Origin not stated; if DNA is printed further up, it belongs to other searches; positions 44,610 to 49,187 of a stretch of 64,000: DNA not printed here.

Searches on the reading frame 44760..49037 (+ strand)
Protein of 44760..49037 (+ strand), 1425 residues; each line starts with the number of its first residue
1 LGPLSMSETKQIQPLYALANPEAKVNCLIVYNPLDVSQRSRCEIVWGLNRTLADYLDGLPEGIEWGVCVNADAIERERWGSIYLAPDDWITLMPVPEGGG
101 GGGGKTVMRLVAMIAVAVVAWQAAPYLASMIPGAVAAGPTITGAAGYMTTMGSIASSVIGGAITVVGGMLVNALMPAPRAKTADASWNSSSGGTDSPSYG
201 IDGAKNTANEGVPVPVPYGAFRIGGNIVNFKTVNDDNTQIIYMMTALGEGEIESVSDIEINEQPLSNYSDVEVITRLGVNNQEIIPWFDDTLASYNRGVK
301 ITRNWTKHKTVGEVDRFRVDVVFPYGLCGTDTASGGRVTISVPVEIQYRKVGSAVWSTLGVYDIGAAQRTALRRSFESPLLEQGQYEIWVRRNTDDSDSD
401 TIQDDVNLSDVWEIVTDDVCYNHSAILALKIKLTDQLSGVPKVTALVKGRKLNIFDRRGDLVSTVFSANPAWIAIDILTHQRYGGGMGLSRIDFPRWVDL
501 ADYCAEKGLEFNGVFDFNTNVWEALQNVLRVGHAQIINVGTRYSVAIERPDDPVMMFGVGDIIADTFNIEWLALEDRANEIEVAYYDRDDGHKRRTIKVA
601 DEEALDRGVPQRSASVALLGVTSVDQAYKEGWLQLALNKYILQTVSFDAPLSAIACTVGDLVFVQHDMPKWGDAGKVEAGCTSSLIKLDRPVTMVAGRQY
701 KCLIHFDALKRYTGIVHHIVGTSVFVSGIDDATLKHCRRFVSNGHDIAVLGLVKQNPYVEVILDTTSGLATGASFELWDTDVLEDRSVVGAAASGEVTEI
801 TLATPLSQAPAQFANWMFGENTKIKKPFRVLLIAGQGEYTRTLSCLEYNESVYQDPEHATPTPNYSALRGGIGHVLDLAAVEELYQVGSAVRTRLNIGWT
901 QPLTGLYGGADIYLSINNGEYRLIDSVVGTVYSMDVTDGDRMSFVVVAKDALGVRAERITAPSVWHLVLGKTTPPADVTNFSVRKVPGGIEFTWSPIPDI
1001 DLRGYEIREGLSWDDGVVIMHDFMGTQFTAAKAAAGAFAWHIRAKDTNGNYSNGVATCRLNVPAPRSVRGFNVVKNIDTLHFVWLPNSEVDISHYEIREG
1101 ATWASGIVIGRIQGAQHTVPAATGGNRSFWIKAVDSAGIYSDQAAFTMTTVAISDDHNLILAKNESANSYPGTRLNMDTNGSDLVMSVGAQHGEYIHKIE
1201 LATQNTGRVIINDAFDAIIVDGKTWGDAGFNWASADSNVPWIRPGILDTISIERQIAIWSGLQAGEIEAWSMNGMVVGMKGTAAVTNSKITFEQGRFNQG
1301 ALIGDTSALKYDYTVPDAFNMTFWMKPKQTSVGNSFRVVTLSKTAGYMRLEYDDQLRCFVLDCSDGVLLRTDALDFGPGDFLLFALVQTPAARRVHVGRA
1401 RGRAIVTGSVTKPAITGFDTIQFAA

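Call 11: search_protein_families(library=phrogs, proteins=[window:44760-49037:+], max_evalue=0.001)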
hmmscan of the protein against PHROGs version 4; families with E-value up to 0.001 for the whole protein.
window:44760-49037:+ (1425 aa): 14 families
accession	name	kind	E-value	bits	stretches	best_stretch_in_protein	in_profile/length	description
phrog_31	-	tail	8.1e-147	492.2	1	64-1053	137-1053/1565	central tail fiber J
phrog_1727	-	tail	7e-49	167.3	1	237-1013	25-759/1174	tail protein and host specificity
phrog_469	-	tail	2.5e-48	165.8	1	312-704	413-807/903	tail protein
phrog_2589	-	tail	1.7e-32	112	1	239-698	30-517/3686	tail protein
phrog_7997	-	tail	1.5e-14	54.5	1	511-694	31-217/589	tail protein and host specificity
phrog_2148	-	tail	2.6e-13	50.1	1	463-702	14-264/901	tail fiber protein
phrog_10652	-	unknown function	3.7e-13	50.3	1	462-694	20-268/328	-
phrog_32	-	tail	3.7e-10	40.8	1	63-237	54-200/203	tail assembly protein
phrog_14774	-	unknown function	1.1e-07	32.3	1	333-504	9-191/212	-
phrog_37728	-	unknown function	1.5e-07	30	1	430-591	164-333/1894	-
phrog_1101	-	tail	2.4e-05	23.3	0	467-531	225-289/1405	tail protein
phrog_15723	-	unknown function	0.0002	22.1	1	511-647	51-190/223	-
phrog_4554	-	tail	0.00023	22.1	1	144-230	87-165/205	tail protein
phrog_30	-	tail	0.00082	19.9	0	241-454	24-245/544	minor tail protein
